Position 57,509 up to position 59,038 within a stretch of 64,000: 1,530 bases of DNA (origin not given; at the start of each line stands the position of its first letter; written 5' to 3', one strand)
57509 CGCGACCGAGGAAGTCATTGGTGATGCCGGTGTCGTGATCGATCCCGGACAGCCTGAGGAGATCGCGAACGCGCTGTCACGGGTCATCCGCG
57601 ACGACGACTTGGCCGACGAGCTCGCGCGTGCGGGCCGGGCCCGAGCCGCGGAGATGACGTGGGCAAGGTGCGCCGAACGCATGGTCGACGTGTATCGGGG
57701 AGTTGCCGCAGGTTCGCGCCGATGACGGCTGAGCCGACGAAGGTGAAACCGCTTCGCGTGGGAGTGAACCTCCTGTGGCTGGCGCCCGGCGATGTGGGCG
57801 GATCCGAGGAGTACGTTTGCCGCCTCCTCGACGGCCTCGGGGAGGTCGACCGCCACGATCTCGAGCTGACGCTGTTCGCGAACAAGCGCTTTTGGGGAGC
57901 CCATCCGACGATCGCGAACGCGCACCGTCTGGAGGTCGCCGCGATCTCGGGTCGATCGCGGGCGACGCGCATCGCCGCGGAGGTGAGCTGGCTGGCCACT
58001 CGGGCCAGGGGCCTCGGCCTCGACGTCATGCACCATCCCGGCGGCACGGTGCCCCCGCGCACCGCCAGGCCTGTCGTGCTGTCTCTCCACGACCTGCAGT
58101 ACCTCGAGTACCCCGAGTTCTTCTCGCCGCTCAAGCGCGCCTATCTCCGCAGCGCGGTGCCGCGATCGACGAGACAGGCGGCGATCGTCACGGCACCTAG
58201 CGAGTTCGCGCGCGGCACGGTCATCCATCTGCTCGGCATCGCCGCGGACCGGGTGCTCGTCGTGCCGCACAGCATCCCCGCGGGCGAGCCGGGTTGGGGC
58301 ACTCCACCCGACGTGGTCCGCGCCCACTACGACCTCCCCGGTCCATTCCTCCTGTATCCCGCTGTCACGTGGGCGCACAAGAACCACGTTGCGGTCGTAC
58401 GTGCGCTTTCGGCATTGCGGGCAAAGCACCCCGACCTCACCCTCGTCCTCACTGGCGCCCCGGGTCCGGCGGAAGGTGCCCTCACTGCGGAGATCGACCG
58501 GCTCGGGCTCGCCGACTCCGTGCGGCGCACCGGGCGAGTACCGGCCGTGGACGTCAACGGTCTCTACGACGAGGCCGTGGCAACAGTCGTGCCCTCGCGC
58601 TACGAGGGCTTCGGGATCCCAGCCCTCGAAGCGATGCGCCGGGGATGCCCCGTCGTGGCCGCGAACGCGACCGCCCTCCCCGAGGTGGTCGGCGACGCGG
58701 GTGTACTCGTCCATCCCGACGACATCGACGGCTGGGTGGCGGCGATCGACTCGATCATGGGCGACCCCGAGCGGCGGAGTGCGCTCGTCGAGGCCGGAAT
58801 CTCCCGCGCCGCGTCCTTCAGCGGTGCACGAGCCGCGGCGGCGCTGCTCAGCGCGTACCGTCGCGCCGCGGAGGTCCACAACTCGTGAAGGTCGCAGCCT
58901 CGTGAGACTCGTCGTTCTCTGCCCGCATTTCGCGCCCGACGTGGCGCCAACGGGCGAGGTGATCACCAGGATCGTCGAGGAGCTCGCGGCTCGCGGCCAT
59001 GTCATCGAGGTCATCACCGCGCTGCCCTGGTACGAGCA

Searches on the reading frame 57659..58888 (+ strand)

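Call 85: search_protein_families(library=pfam, proteins=[window:57659-58888:+])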
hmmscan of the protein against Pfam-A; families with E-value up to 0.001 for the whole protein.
window:57659-58888:+ (409 aa): 5 families
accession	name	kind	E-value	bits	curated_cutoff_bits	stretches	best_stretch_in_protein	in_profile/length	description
PF00534.26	Glycos_transf_1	-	1.4e-29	103.3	26.4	1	229-381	16-170/172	Glycosyl transferases group 1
PF13692.12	Glyco_trans_1_4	-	1e-26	94.4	27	1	238-369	12-142/142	Glycosyl transferases group 1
PF13439.12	Glyco_transf_4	-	6.7e-12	46.2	28.5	1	46-206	1-166/170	Glycosyltransferase Family 4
PF20706.3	GT4-conflict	-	3.5e-09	36.6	26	1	241-375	212-363/385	Family 4 Glycosyltransferase in conflict systems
PF13524.12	Glyco_trans_1_2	-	3.2e-05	24.4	25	1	249-385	5-130/144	Glycosyl transferase-like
